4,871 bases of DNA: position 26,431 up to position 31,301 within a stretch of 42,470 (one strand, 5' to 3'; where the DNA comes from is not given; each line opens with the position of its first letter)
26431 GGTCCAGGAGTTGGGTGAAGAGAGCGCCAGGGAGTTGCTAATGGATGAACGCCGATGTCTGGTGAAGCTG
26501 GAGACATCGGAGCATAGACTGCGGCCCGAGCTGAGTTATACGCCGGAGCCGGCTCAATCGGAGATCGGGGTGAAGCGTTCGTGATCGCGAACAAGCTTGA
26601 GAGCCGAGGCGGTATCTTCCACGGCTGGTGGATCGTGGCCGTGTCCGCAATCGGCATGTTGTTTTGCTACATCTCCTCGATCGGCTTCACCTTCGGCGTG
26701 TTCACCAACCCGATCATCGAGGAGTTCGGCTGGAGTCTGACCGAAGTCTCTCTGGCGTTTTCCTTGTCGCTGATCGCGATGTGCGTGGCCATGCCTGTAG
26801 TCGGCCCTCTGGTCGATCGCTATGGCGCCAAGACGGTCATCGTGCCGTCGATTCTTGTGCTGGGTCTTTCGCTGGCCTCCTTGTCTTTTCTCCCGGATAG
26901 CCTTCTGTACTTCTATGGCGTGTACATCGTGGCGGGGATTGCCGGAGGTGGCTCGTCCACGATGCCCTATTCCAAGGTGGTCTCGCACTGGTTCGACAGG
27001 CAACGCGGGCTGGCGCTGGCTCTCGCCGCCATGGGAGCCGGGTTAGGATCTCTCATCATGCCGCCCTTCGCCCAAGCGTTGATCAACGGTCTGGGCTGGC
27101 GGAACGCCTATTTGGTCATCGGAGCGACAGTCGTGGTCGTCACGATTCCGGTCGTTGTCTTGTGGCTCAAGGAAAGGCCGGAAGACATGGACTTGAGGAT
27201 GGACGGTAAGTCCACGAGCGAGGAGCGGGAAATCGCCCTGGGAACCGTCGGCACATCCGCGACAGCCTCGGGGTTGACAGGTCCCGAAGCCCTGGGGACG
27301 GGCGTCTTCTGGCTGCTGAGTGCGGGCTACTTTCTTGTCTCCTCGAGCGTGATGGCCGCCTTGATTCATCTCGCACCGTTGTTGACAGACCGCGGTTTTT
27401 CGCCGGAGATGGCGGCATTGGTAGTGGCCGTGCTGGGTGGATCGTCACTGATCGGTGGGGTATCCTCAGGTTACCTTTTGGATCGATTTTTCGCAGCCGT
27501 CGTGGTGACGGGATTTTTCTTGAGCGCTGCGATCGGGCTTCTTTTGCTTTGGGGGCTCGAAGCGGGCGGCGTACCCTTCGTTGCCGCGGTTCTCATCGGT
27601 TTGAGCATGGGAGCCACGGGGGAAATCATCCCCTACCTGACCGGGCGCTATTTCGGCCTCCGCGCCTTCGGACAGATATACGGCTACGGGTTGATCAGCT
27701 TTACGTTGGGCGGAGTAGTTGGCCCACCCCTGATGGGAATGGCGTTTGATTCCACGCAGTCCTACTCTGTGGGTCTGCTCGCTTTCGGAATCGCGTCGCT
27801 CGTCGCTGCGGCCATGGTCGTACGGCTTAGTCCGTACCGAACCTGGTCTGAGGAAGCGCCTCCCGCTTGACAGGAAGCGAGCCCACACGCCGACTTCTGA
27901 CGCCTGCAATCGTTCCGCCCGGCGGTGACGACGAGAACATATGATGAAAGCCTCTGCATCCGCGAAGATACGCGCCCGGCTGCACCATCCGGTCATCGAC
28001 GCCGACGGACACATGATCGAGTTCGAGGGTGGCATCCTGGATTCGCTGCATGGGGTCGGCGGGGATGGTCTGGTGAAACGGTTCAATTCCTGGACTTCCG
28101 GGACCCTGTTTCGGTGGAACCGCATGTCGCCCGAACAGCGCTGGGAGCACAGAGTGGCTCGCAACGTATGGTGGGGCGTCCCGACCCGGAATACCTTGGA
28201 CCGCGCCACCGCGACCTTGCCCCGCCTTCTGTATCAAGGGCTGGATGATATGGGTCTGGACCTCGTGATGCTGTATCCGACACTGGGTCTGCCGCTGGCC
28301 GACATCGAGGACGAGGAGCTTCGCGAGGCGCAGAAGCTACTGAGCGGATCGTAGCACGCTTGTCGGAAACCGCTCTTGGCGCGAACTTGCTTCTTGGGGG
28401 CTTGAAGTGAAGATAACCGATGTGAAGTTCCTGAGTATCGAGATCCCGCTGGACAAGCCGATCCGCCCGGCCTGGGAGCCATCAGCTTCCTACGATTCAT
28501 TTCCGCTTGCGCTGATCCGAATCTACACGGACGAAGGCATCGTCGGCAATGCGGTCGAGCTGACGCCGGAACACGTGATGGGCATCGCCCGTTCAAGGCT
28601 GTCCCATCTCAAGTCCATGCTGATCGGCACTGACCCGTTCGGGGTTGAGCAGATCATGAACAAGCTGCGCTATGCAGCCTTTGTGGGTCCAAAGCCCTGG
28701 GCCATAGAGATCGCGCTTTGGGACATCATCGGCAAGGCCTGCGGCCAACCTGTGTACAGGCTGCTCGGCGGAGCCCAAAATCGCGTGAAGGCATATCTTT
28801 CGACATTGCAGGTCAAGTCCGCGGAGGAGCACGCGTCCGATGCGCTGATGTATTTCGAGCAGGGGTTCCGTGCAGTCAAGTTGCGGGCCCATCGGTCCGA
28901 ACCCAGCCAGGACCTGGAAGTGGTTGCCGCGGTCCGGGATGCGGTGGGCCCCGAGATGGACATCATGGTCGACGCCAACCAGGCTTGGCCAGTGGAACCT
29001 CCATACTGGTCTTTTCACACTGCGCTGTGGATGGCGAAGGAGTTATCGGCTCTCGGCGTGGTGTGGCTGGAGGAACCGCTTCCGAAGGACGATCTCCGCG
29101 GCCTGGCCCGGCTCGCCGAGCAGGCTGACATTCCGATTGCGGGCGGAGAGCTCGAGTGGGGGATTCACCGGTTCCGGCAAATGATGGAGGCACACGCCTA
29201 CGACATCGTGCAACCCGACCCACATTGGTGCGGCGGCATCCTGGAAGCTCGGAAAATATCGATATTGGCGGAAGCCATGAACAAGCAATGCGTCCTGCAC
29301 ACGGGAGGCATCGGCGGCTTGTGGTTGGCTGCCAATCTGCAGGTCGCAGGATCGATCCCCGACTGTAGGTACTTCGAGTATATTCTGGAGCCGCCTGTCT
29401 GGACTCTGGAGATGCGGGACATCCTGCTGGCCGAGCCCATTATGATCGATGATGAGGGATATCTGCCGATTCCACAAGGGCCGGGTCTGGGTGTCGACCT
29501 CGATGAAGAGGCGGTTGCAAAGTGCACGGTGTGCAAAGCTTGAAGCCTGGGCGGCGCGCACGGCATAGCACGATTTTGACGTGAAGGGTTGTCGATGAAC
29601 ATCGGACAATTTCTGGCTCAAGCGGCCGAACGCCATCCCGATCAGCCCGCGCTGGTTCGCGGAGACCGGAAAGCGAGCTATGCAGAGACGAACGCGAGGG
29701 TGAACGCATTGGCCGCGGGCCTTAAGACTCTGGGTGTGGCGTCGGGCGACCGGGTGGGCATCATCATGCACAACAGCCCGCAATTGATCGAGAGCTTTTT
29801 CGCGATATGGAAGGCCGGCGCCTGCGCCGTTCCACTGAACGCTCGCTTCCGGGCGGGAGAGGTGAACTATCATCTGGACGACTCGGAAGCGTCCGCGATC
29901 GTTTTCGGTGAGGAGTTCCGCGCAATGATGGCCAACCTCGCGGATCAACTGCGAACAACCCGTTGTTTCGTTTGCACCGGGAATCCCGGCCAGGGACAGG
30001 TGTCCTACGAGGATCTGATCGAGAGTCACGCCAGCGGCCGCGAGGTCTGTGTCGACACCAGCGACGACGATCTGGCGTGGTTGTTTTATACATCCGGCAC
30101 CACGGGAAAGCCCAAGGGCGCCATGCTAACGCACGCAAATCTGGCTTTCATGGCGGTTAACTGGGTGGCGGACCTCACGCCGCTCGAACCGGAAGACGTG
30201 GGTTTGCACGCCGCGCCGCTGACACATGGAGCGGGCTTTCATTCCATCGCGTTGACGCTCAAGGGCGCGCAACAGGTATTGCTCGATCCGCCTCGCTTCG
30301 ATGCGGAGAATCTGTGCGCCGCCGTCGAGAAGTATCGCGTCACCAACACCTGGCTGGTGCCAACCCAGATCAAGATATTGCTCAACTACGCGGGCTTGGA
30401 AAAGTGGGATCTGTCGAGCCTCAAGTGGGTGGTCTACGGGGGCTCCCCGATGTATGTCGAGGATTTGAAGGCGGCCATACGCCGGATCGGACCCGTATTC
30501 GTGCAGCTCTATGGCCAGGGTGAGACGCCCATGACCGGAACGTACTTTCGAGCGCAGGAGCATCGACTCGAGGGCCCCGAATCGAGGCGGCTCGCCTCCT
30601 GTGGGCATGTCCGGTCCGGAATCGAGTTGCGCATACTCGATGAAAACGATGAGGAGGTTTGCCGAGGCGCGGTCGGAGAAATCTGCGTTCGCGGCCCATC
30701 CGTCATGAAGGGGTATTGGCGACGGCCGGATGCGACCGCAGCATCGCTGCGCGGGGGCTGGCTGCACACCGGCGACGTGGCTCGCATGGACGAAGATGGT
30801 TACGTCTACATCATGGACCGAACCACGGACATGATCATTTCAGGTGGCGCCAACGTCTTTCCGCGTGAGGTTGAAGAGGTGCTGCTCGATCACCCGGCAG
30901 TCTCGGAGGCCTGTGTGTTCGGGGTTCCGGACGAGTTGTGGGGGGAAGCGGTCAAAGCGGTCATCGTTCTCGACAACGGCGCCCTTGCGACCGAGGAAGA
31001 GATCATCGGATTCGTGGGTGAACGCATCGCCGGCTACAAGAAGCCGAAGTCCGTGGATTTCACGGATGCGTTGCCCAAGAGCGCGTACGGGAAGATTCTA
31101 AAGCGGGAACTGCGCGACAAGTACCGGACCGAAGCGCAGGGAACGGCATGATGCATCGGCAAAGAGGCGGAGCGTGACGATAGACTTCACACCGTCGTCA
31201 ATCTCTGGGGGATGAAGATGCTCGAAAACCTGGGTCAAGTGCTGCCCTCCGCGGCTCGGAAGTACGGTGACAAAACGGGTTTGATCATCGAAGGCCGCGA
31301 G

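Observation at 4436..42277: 38-kb strictly co-directional 31-locus array headed by a specialised NusG paralog, with no conventional regulator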

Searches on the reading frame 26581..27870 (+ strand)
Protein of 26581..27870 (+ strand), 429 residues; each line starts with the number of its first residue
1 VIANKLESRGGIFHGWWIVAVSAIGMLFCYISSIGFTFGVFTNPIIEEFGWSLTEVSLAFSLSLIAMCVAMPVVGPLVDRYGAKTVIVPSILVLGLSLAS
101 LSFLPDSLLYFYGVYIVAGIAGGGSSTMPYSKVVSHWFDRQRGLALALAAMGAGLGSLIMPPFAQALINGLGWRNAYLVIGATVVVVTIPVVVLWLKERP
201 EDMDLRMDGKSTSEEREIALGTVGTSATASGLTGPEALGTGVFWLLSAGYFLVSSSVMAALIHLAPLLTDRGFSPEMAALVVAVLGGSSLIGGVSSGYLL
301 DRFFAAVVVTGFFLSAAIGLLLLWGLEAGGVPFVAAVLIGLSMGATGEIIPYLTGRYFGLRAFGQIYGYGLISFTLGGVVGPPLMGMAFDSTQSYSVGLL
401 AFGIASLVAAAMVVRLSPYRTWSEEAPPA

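Call 6: search_protein_families(library=pfam, proteins=[window:26581-27870:+])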
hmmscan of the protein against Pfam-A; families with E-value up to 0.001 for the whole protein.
window:26581-27870:+ (429 aa): 1 family
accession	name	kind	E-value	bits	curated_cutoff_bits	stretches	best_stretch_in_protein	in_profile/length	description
PF07690.21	MFS_1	-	7.3e-46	157.1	33.4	1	26-382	4-347/347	Major Facilitator Superfamily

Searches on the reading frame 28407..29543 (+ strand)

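Call 7: search_protein_families(library=pfam, proteins=[window:28407-29543:+])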
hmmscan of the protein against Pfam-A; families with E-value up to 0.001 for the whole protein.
window:28407-29543:+ (378 aa): 2 families
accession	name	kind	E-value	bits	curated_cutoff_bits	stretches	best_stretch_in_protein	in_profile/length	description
PF13378.12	MR_MLE_C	-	4.3e-66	223.2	29.4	1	146-369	6-219/219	Enolase C-terminal domain-like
PF02746.21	MR_MLE_N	-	1.7e-12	48.1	22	1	27-121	21-117/117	Mandelate racemase / muconate lactonizing enzyme, N-terminal domain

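Call 68: search_protein_families(library=ncbifam, max_evalue=1e-10, proteins=[window:28407-29543:+])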
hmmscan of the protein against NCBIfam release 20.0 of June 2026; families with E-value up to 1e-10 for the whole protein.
window:28407-29543:+ (378 aa): 12 families
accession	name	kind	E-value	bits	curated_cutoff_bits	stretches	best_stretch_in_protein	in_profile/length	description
NF040866.1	AraD_Arch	equivalog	3e-51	174.5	650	1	99-372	106-368/372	arabinonate dehydratase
NF010624.0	PRK14017.1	equivalog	2.1e-49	168.6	311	1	36-373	17-360/382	galactonate dehydratase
NF040790.2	glucon_galact_dh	equivalog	1.6e-39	135.9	750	1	26-374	18-370/390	bifunctional D-gluconate/D-galactonate dehydratase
NF047820.1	TalGalacDh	equivalog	3.7e-39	134.7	500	1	3-371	4-362/371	L-talarate/galactarate dehydratase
TIGR02534.1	mucon_cyclo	subfamily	2.2e-36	125.7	334.95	1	12-373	10-365/368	muconate/chloromuconate family cycloisomerase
NF043051.1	ManoateDhtManD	equivalog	2.1e-30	105.9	550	2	171-373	193-383/403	D-mannonate dehydratase ManD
NF011654.0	PRK15072.1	subfamily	8.3e-28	97.4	430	2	37-160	20-149/404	D-galactonate dehydratase family protein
NF011968.0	PRK15440.1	equivalog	3e-27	95.5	393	1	38-369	63-387/395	L-rhamnonate dehydratase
NF043002.1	HProlDhtase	equivalog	4.9e-23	81.6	500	1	1-367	1-356/366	cis-3-hydroxy-L-proline dehydratase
NF041118.1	A_G_epim_Thtga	equivalog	2e-16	60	500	1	1-269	1-262/341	L-Ala-D/L-Glu epimerase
NF042940.1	racemase_DgcA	equivalog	2.5e-15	56.5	400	1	98-294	86-265/323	N-acetyl-D-Glu racemase DgcA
TIGR01928.1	menC_lowGC_arch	equivalog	5.2e-14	52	200.65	1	99-292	94-275/325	o-succinylbenzoate synthase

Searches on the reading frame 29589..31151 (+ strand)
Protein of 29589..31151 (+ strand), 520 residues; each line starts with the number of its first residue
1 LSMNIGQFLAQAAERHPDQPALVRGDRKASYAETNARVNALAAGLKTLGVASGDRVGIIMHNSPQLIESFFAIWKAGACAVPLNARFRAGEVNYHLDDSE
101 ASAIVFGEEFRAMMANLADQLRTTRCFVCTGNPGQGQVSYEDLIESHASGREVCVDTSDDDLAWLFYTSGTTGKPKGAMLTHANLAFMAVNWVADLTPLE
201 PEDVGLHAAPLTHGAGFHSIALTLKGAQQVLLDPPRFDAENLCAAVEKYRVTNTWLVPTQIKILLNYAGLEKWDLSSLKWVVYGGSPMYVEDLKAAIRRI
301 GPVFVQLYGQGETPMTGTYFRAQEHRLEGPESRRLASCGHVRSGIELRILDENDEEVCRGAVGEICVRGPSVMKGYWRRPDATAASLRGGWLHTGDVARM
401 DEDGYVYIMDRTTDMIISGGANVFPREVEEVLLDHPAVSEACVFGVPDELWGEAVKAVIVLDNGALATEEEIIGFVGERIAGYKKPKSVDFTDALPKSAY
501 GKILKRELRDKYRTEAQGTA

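Call 7: search_protein_families(library=pfam, proteins=[window:29589-31151:+])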
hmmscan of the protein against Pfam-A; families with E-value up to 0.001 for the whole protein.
window:29589-31151:+ (520 aa): 2 families
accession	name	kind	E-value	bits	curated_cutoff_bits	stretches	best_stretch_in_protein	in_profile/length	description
PF00501.34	AMP-binding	-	8e-93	311.7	29.9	1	10-377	2-384/384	AMP-binding enzyme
PF13193.12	AMP-binding_C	-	2.2e-23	83.4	24.5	1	427-502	1-76/76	AMP-binding enzyme C-terminal domain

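Call 68: search_protein_families(library=ncbifam, max_evalue=1e-10, proteins=[window:29589-31151:+])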
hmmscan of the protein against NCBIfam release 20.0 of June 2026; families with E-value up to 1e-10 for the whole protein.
window:29589-31151:+ (520 aa): 103 families (the best 25 are shown)
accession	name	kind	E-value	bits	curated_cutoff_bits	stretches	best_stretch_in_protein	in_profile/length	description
NF005676.0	PRK07470.1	equivalog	2.3e-161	538.1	774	1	2-513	19-530/544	acyl-CoA synthetase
NF004837.0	PRK06187.1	subfamily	5.2e-149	496.9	476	1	2-516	7-526/531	long-chain-fatty-acid--CoA ligase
NF006182.0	PRK08316.1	subfamily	3.2e-129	431.8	663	1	3-515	11-520/523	fatty acyl-CoA synthetase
NF005307.0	PRK06839.1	equivalog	1.6e-105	353.6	748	1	5-512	4-493/496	o-succinylbenzoate--CoA ligase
NF005857.1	PRK07786.1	exception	5.3e-105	351.8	733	1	7-512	13-512/513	fatty-acid--CoA ligase FadD5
NF004838.1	PRK06188.1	equivalog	7.9e-105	351.1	875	1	3-512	9-523/524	fatty-acid--CoA ligase FadD8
NF006181.0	PRK08314.1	subfamily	7.6e-104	348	705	2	135-517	181-559/563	long-chain-fatty-acid--CoA ligase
NF005702.0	PRK07514.1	subfamily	1.8e-101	340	558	1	3-514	3-502/506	malonyl-CoA synthase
NF004797.0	PRK06145.1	equivalog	1.4e-100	337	850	1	3-514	2-497/499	acyl-CoA synthetase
NF005801.1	PRK07656.1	equivalog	4.1e-100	335.8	657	1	5-509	3-500/500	FadD3 family acyl-CoA ligase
NF052269.1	Staph_lig_FadD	equivalog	1.1e-94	317.5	650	1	8-515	5-496/499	long-chain-fatty-acid--CoA ligase FadD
NF009233.0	PRK12583.1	subfamily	2.2e-94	316.9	832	1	4-511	19-549/558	fatty acid CoA ligase family protein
NF002966.0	PRK03640.1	equivalog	1.6e-93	314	556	1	5-512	4-480/483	o-succinylbenzoate--CoA ligase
NF009071.0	PRK12406.1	subfamily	3.4e-92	309.5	701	1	21-516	5-506/510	acyl-CoA synthetase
NF052580.1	Str24CoAsynCasG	equivalog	9e-92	308.2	750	1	6-508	44-546/548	steroid-24-oyl-CoA synthetase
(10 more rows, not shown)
